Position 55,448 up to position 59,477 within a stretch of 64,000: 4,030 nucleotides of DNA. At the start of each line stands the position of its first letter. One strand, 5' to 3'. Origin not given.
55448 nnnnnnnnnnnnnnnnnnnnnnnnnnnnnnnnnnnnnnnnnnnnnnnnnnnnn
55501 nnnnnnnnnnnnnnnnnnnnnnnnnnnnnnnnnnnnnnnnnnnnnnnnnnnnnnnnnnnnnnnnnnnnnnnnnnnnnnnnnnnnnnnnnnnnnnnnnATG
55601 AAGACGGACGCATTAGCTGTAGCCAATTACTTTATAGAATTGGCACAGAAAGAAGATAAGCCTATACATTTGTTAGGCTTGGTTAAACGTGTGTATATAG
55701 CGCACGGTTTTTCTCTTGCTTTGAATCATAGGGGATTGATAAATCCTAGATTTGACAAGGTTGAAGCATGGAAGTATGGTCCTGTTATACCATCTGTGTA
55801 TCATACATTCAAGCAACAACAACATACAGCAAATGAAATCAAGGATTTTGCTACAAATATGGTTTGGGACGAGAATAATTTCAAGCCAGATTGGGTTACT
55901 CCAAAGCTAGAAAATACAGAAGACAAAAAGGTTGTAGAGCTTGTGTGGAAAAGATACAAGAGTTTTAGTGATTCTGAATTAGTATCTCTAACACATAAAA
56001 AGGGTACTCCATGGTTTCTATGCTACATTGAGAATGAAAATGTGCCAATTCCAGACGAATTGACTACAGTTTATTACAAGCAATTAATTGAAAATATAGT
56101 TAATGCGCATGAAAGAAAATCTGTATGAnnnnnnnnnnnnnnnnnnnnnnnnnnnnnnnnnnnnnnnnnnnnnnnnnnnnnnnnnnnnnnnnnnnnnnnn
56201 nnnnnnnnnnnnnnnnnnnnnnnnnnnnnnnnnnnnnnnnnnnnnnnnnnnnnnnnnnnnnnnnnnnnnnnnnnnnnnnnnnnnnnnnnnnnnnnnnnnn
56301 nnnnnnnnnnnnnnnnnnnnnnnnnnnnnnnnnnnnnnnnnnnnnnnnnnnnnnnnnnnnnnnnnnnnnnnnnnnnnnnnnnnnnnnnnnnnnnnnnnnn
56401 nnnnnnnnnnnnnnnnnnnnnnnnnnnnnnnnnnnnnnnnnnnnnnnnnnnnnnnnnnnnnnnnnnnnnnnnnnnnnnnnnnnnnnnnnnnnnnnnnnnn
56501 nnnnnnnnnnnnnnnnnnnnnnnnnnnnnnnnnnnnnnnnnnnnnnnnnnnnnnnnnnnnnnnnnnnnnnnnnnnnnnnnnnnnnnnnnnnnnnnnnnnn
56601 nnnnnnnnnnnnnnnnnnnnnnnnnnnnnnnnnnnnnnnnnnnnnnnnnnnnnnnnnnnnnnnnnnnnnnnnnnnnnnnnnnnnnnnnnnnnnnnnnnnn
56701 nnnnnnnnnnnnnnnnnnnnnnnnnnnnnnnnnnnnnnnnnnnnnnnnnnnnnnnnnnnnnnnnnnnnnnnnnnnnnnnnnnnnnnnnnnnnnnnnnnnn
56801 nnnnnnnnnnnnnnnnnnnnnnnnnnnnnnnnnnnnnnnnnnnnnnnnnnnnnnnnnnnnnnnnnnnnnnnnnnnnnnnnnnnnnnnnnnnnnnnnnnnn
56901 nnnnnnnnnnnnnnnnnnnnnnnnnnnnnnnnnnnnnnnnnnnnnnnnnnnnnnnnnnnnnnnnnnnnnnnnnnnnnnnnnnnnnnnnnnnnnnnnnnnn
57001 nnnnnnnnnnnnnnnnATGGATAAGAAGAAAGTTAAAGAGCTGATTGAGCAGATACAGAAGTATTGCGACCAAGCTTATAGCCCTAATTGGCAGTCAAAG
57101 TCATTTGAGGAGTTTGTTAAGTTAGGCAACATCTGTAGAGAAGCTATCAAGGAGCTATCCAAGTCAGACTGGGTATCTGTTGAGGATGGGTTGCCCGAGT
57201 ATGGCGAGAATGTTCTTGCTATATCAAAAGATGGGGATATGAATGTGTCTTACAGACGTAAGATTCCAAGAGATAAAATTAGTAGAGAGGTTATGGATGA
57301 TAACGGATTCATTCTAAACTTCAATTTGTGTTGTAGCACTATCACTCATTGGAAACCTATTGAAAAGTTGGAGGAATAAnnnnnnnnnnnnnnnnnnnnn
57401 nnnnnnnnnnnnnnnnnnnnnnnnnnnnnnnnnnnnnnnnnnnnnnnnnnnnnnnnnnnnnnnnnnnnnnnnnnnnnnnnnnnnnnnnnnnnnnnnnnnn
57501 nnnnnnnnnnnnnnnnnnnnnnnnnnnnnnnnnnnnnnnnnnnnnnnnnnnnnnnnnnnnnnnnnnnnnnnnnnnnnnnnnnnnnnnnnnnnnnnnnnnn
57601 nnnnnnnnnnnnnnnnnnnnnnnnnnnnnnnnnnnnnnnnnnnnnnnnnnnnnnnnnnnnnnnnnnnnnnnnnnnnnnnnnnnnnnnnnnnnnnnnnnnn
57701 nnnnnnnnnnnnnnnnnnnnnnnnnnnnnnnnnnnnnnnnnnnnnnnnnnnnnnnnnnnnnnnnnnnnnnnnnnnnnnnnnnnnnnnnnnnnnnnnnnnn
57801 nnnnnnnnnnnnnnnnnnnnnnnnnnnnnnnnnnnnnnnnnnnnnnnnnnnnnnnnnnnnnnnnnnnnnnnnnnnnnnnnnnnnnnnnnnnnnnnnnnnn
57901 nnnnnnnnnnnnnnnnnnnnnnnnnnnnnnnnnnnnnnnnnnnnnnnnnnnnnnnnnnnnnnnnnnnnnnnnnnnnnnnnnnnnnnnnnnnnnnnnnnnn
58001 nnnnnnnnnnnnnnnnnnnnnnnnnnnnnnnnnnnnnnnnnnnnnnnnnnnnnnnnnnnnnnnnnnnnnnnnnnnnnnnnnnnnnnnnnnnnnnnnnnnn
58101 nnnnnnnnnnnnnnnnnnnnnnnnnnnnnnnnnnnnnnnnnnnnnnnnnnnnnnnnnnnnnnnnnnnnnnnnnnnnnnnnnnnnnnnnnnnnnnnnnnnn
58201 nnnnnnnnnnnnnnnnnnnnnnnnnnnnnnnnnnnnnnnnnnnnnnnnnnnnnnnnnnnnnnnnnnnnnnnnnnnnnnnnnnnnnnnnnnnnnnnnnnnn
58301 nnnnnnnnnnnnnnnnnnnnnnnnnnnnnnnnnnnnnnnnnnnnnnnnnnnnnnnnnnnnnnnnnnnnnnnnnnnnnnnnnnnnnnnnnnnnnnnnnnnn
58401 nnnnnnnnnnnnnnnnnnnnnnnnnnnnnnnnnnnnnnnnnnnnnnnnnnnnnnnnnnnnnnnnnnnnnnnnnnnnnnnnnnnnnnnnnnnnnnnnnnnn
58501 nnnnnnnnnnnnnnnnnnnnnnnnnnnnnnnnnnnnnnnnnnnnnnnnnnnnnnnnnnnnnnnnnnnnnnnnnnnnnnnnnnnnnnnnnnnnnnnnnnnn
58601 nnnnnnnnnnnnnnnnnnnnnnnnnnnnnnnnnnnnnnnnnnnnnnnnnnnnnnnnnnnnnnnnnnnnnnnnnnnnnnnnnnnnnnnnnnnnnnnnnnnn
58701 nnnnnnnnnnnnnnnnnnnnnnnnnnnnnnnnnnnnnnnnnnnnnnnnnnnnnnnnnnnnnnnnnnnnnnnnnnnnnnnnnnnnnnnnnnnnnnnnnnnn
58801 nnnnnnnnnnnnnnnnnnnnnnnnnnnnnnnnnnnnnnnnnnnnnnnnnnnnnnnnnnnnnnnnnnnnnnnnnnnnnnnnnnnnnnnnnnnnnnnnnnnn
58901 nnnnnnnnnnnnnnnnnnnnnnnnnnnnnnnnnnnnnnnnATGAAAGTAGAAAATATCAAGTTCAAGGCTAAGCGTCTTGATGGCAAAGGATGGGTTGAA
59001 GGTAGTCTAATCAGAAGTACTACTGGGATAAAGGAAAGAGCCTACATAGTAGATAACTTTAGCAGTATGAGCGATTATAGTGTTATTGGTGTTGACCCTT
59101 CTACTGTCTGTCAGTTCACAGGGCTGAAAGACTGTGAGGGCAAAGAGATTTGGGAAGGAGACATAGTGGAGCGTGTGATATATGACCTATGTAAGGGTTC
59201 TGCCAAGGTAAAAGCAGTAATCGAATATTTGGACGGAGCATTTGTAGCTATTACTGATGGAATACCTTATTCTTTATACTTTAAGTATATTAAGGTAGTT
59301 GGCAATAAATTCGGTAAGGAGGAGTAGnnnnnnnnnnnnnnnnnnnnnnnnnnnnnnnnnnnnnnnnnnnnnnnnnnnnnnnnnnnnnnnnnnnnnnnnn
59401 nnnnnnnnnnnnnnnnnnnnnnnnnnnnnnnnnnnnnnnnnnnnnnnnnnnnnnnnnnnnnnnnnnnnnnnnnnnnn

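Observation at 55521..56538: Self-contained two-gene cassette: Panacea-domain protein coupled to a small two-helix membrane protein (candidate phage-borne PanA-PanT toxin-antitoxin / defence pair)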

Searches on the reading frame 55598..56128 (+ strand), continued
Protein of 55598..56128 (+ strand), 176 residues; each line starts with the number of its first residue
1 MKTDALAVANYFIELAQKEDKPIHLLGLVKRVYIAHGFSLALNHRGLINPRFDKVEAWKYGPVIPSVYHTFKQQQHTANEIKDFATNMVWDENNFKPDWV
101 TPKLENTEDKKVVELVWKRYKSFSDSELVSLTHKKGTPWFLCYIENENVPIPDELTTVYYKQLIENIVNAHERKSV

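Call 54: find_homologous_proteins(query=L036:804-1352:+, max_evalue=0.001)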
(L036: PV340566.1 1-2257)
Query L036:804-1352:+ (182 aa): 67 proteins with E <= 0.001 among 224 candidates.
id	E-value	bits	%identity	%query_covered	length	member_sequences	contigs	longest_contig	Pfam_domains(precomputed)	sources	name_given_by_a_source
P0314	3.6e-109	380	97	100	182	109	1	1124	-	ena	-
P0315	2.0e-103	361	94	100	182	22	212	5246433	-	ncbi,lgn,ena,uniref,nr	ncbi:hypothetical protein MZD66_21275 [Escherichia coli]|uniref:hypothetical protein n=1 Tax=Escheri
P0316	4.7e-92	324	91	100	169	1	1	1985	-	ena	-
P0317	2.9e-65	237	64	97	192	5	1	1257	-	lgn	-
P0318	3.3e-65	237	64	100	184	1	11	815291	-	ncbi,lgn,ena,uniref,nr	ncbi:TPA: hypothetical protein OMI80_005020 [Klebsiella pneumoniae]|uniref:hypothetical protein n=1 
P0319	2.6e-64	234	66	100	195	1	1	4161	-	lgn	-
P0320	2.8e-64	234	66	100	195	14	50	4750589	-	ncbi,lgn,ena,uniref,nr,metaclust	ncbi:TPA: hypothetical protein QHL18_000192 [Enterobacter hormaechei subsp. steigerwaltii]|uniref:hy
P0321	3.6e-64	234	63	98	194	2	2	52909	-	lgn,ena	-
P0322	5.1e-64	233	67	97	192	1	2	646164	-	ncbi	ncbi:TPA: hypothetical protein ACG1T0_001747 [Enterobacter hormaechei]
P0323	6.7e-64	233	65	97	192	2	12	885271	-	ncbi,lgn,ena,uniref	ncbi:hypothetical protein UXP46_00460 [Enterobacter ludwigii]|uniref:hypothetical protein n=1 Tax=En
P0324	2.6e-63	231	65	100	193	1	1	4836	-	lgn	-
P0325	3.3e-63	231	64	97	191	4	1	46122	-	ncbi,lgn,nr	ncbi:TPA: hypothetical protein H1V70_004342 [Salmonella enterica]|nr:hypothetical protein [Salmonell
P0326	1.7e-62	228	65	97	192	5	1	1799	-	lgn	-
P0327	1.8e-62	228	64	97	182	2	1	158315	-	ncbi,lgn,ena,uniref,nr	ncbi:hypothetical protein [Enterobacter mori]|uniref:hypothetical protein n=1 Tax=Enterobacter mori 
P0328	2.9e-62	227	63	100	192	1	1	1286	-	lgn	-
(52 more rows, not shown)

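Call 81: predict_structure(alignment_id=A2)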
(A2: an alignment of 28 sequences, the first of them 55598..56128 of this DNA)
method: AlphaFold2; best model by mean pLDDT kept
length: 176 residues; sequences in the alignment: 28
mean_pLDDT: 91.9   pTM: 0.88
mean pLDDT of the five models: 91.9, 91.2, 90.2, 90.1, 89.1
residues with pLDDT >= 90: 143; 70-90: 23; 50-70: 9; < 50: 1
segments of 3 or more residues with pLDDT < 50: none
pLDDT, mean of each block of 10 residues (from residue 1): 87 97 95 98 93 92 95 76 90 92 95 97 94 95 95 97 90 65
secondary structure, 60 per line:
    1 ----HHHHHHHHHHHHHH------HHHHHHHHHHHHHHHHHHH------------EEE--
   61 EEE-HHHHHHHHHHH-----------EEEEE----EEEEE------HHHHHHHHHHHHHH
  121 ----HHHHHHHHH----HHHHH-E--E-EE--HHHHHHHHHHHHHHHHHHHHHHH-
elements in order: H5-18 H25-43 E56-58 E61-63 H65-75 E87-91 E96-100 H107-120 H125-133 H138-142 H153-175
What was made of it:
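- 55598..56128 (+): panA: standalone Panacea-domain antitoxin, 176 aa, with no N-terminal accessory domain. The AlphaFold2 model has pLDDT 91.9 (call 81).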

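Call 83: fold_search(model_id=the predicted structure, library=pdb)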
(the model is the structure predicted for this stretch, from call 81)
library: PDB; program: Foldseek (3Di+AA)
matches with E <= 10: 71; with E <= 0.001: 0
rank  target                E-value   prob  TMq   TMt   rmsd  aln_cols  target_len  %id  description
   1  4xgc_D                2.4e+00  0.06  0.21  0.10  12.3       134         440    8  Crystal structure of the eukaryotic origin recognition complex (released 2015-04-01)
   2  4uje_BG               2.5e+00  0.06  0.15  0.13  16.6       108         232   15  Regulation of the mammalian elongation cycle by 40S subunit rolling: a eukaryotic-specific ribosome rearrangement (released 2014-07-16)
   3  2e1n_A                2.7e+00  0.05  0.17  0.23  13.3       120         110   11  Crystal structure of the Cyanobacterium circadian clock modifier Pex (released 2006-11-28)
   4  8iuf_S3               3.2e+00  0.06  0.10  0.07  12.8        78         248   14  Cryo-EM structure of Euglena gracilis super-complex I+III2+IV, composite (released 2024-02-28)
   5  6v39_W                4.0e+00  0.04  0.10  0.22  18.9        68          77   13  Cryo-EM structure of the Acinetobacter baumannii Ribosome: 70S with P-site tRNA (released 2020-02-05)
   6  7dvr                  4.0e+00  0.03  0.16  0.18  13.7       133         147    8  Crystal structure of heme sensor protein PefR from Streptococcus agalactiae in complex with heme (released 2021-09-29)
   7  9s7f_A                4.0e+00  0.01  0.13  0.07  17.2       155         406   12  Crystal structure of DoxA in complex with substrate DOD (released 2025-12-24)
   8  3owq_C                4.5e+00  0.14  0.12  0.10   5.2        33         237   15  X-Ray Structure of Lin1025 protein from Listeria innocua, Northeast Structural Genomics Consortium Target LkR164 (released 2010-10-20)
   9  7uvx_W                4.5e+00  0.04  0.10  0.21  18.7        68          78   15  A. baumannii 70S ribosome-Streptothricin-F complex (released 2023-04-19)
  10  9c39_A                4.5e+00  0.01  0.10  0.06  25.8       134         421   12  Bacteriophage Sf14 neck C6 reconstruction (released 2025-02-05)
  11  9nr9_B                4.8e+00  0.02  0.14  0.07  25.2       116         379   11  The structure of GluA1/A4 LBD-TMD with 2 TARPs (released 2025-07-02)
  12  3ven                  4.8e+00  0.01  0.15  0.08  15.0       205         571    8  Crystal structure of the O-carbamoyltransferase TobZ (released 2012-01-25)
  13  5fyf_B                4.8e+00  0.01  0.14  0.08  16.2       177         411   11  Structure of CYP153A from Marinobacter aquaeolei (released 2017-01-18)
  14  9si5_A                4.8e+00  0.01  0.13  0.07  17.6       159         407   12  Crystal structure of DoxA in complex with reaction intermediate DHD (released 2025-12-24)
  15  9mkb_A2               5.4e+00  0.02  0.10  0.04  16.7       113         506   12  Structure of the bacteriophage T4 portal-neck-tail complex (released 2025-12-24)
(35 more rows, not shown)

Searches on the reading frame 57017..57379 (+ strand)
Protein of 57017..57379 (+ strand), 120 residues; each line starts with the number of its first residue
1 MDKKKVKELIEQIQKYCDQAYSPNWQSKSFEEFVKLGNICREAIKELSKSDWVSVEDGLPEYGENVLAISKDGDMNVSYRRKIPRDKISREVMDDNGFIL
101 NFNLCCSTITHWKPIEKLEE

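Call 69: search_protein_families(library=pfam, proteins=[window:57017-57379:+], max_evalue=0.01)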
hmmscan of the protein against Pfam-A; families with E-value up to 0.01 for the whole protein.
window:57017-57379:+ (120 aa): 1 family
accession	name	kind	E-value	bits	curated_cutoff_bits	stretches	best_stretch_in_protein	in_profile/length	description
PF04448.17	DUF551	-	3.4e-06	28.2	22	1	52-115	2-63/68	Protein of unknown function (DUF551)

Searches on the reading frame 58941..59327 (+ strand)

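Call 69: search_protein_families(library=pfam, proteins=[window:58941-59327:+], max_evalue=0.01)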
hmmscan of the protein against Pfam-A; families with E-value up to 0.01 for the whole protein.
window:58941-59327:+ (128 aa): 1 family
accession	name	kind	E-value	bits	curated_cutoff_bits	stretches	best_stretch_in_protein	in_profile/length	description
PF09643.15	YopX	-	2.8e-12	47.2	22.4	1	7-106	1-97/128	YopX protein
